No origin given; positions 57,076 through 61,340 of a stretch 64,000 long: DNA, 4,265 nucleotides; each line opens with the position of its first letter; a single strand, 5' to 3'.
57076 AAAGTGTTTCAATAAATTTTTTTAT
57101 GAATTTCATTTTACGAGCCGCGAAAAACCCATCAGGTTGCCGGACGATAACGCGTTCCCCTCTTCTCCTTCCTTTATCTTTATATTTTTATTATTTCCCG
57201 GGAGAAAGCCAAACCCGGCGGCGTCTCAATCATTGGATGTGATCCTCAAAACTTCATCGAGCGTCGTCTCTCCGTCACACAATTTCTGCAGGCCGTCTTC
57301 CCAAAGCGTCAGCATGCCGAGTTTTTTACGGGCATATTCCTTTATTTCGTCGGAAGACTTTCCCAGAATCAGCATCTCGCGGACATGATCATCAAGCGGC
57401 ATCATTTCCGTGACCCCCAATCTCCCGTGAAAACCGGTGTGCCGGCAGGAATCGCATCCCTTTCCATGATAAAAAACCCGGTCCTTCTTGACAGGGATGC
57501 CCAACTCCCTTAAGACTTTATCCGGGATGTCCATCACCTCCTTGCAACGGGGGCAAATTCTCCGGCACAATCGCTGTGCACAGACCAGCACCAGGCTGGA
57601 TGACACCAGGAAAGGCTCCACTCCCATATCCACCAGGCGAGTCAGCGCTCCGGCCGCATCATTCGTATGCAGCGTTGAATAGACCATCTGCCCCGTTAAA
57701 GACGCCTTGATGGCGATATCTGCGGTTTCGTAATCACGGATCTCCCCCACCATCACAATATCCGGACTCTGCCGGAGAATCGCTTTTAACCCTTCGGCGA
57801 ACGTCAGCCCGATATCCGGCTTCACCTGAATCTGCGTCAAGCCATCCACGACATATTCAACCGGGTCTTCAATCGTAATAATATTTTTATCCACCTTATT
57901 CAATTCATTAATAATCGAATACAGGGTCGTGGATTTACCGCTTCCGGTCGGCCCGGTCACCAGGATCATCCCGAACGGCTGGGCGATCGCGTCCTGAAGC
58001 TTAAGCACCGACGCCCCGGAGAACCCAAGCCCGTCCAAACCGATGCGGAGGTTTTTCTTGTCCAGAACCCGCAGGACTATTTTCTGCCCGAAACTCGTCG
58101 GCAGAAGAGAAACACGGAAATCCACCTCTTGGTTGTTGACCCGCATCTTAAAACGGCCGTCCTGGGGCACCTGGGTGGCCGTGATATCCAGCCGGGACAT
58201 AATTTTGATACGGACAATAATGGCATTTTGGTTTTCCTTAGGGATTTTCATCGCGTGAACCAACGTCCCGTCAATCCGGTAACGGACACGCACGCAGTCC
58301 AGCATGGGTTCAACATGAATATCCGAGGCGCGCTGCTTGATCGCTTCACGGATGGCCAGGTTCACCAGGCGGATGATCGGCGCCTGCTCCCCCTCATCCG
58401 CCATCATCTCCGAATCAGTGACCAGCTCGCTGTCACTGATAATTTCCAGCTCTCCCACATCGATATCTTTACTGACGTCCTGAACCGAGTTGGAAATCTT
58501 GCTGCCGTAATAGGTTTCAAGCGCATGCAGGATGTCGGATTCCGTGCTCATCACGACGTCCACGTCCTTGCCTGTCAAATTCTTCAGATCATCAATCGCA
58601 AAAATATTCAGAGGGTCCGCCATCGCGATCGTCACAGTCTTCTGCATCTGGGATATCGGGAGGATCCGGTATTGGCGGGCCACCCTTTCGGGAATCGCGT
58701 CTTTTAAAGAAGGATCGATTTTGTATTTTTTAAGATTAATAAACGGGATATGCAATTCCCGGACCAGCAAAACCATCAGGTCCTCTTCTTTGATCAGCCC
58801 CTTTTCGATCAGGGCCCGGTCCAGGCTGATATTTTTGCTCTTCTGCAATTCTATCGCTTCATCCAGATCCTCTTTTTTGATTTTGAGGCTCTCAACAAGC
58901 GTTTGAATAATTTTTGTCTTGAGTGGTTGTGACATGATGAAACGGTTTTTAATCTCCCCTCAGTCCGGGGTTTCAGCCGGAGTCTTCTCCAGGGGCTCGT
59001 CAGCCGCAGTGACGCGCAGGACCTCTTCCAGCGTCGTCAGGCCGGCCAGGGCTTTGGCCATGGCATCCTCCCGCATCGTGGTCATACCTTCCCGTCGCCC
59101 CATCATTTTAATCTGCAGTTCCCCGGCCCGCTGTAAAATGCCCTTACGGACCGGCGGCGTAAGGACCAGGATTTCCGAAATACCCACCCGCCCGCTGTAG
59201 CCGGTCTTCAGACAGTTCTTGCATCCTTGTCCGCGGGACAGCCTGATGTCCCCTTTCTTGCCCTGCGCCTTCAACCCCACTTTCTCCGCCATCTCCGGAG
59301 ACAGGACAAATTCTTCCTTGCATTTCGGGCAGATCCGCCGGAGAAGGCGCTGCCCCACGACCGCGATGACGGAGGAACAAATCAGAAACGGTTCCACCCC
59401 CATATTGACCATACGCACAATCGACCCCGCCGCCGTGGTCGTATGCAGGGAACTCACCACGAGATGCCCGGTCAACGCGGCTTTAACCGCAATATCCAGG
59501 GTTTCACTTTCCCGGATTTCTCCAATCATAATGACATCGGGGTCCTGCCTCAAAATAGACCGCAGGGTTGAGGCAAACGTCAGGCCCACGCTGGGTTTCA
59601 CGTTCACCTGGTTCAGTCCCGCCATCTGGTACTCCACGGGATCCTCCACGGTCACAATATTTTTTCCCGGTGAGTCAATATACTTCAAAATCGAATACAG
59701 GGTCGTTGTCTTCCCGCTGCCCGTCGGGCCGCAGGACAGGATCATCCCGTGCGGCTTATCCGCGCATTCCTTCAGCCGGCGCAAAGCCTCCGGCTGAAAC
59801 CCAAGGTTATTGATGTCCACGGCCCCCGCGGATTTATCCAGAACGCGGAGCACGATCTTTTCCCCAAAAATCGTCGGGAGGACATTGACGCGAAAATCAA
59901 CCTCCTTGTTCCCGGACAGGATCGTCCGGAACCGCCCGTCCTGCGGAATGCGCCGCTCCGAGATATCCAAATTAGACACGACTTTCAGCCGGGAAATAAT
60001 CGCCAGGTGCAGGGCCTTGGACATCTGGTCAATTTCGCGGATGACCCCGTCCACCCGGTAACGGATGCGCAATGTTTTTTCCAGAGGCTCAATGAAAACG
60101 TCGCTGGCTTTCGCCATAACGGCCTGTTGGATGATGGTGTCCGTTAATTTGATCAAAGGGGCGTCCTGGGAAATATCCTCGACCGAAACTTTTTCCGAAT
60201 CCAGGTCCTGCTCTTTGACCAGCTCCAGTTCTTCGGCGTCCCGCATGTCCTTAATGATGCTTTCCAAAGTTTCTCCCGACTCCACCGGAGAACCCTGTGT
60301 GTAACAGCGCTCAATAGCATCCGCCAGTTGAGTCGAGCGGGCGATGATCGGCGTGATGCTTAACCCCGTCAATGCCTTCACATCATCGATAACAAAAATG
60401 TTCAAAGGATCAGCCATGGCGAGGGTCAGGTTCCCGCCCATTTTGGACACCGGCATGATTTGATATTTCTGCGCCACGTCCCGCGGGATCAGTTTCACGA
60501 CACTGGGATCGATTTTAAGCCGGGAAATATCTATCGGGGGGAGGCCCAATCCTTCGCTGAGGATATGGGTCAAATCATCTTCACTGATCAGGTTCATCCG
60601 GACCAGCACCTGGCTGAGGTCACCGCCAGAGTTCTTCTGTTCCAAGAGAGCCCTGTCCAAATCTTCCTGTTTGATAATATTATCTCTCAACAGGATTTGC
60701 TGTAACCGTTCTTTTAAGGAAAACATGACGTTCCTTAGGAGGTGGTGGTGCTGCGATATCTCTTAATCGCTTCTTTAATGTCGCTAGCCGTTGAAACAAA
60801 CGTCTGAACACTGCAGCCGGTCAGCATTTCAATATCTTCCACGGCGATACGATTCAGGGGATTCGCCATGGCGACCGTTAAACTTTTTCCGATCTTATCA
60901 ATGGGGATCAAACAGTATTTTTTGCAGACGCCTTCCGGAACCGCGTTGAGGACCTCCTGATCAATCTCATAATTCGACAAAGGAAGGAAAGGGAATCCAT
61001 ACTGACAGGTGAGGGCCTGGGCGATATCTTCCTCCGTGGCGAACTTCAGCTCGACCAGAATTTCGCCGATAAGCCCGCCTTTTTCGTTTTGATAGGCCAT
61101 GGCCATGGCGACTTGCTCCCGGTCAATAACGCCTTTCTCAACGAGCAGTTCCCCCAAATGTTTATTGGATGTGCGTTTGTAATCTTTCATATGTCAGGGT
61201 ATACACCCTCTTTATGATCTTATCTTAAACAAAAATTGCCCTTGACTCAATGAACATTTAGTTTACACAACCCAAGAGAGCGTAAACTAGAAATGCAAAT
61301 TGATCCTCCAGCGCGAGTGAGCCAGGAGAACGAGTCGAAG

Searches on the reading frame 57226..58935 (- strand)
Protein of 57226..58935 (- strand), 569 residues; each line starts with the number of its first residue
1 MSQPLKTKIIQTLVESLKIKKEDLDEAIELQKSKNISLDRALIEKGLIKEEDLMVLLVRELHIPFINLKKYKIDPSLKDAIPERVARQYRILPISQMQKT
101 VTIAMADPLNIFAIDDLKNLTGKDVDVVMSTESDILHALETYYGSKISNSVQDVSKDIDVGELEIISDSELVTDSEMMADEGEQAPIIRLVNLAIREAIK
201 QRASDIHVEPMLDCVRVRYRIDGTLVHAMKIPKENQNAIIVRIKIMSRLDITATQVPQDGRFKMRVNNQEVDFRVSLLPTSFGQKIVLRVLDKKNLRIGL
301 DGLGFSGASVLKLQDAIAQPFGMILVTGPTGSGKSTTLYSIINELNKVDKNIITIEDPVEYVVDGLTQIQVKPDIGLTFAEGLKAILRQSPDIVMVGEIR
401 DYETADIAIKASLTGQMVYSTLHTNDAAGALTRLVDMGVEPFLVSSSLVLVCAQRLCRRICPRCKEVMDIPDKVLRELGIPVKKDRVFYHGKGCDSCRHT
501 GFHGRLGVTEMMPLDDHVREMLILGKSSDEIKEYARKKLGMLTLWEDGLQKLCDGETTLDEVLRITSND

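Call 3: search_protein_families(library=pfam, proteins=[window:57226-58935:-], max_evalue=1)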
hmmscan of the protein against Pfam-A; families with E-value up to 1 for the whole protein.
window:57226-58935:- (569 aa): 30 families (the best 25 are shown)
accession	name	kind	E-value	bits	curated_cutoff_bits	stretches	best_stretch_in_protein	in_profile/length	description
PF00437.27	T2SSE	-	2.6e-131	438.1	24.9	1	182-564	3-370/370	Type II/IV secretion system protein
PF05157.20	MshEN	-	2.1e-23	82.6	23.1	1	62-146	2-87/90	MshEN domain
PF13401.12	AAA_22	-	9.8e-05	23.1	27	1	322-360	6-44/130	AAA domain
PF25199.1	nSTAND_NTPase5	-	0.00038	20.7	34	1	321-360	41-81/145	Novel STAND NTPase 5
PF13555.12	AAA_29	-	0.0019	18.3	27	1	320-338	21-39/61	P-loop containing region of AAA domain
PF00004.35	AAA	-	0.0026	18.6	21.2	1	324-354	1-28/131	ATPase family associated with various cellular activities (AAA)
PF13191.12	AAA_16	-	0.0027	18.7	32.6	1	317-373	19-68/167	AAA ATPase domain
PF20720.3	nSTAND3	-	0.0027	17.8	27.2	1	322-359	18-55/155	Novel STAND NTPase 3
PF13173.12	AAA_14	-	0.003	18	27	1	323-411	4-83/129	AAA domain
PF01935.23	DUF87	-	0.0032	18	23.2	1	325-352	27-55/220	Helicase HerA, central domain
PF01637.24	ATPase_2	-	0.0053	17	33.2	1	320-357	19-56/225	ATPase domain predominantly from Archaea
PF00005.33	ABC_tran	-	0.013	16.5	25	1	323-356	13-45/137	ABC transporter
PF12775.13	AAA_7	-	0.014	15.4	25.8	1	323-354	35-66/181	P-loop containing dynein motor region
PF13245.12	AAA_19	-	0.015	15.9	25.1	1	321-351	11-43/134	AAA domain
PF03266.21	NTPase_1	-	0.024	14.9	23.9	1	324-348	2-26/168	NTPase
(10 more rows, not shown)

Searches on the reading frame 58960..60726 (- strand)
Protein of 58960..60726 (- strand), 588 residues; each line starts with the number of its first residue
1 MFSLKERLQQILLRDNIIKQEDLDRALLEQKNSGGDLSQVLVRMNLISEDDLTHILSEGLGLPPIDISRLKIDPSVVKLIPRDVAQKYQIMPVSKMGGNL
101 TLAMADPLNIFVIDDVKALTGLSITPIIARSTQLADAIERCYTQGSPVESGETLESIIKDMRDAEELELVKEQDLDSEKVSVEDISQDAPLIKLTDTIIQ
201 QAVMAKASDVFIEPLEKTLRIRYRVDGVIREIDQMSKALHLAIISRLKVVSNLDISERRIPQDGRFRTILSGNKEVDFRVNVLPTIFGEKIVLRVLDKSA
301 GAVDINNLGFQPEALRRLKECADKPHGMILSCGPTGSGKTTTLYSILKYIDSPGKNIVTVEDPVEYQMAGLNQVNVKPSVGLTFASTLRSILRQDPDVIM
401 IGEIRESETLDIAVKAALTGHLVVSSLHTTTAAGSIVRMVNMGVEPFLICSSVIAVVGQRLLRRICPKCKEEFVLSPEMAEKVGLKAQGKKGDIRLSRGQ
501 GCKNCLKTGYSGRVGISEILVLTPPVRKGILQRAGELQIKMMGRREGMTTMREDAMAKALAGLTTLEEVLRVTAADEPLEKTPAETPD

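Call 3: search_protein_families(library=pfam, proteins=[window:58960-60726:-], max_evalue=1)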
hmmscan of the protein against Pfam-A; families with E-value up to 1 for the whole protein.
window:58960-60726:- (588 aa): 13 families
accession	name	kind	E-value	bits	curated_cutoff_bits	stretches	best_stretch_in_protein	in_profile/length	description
PF00437.27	T2SSE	-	3.5e-134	447.6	24.9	1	187-571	4-370/370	Type II/IV secretion system protein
PF05157.20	MshEN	-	3.6e-23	81.8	23.1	1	60-144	1-86/90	MshEN domain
PF13604.12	AAA_30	-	0.00067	19.9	27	1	318-359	10-51/191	AAA domain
PF20720.3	nSTAND3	-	0.0016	18.6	27.2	1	314-365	6-56/155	Novel STAND NTPase 3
PF04851.21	ResIII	-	0.0042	17.5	22.5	1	311-358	8-57/164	Type III restriction enzyme, res subunit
PF13401.12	AAA_22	-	0.025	15.3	27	1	325-364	4-43/130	AAA domain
PF00004.35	AAA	-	0.049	14.5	21.2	1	330-404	2-66/131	ATPase family associated with various cellular activities (AAA)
PF00448.28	SRP54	-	0.052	13.6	22.7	1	328-360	3-35/196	SRP54-type protein, GTPase domain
PF13173.12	AAA_14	-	0.081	13.4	27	1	332-419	8-86/129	AAA domain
PF25199.1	nSTAND_NTPase5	-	0.14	12.4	34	1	324-363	39-79/145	Novel STAND NTPase 5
PF13191.12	AAA_16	-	0.15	13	32.6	1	324-377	23-64/167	AAA ATPase domain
PF16796.11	Microtub_bd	-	0.15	12.4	27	1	319-347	84-113/155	Microtubule binding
PF06414.18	Zeta_toxin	-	0.15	12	22.3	1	328-361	18-50/199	Zeta toxin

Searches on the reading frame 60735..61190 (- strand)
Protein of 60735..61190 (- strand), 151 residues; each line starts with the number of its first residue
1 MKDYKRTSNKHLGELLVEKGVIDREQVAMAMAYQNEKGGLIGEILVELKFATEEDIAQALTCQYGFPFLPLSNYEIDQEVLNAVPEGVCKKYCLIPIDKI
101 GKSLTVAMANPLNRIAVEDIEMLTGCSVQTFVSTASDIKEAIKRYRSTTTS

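Call 53: search_protein_families(library=pfam, proteins=[window:60735-61190:-], max_evalue=0.001)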
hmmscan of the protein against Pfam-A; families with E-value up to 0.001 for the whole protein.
window:60735-61190:- (151 aa): 1 family
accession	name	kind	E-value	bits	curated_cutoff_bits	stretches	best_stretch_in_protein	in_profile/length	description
PF05157.20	MshEN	-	2.2e-20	72.8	23.1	1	64-149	1-87/90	MshEN domain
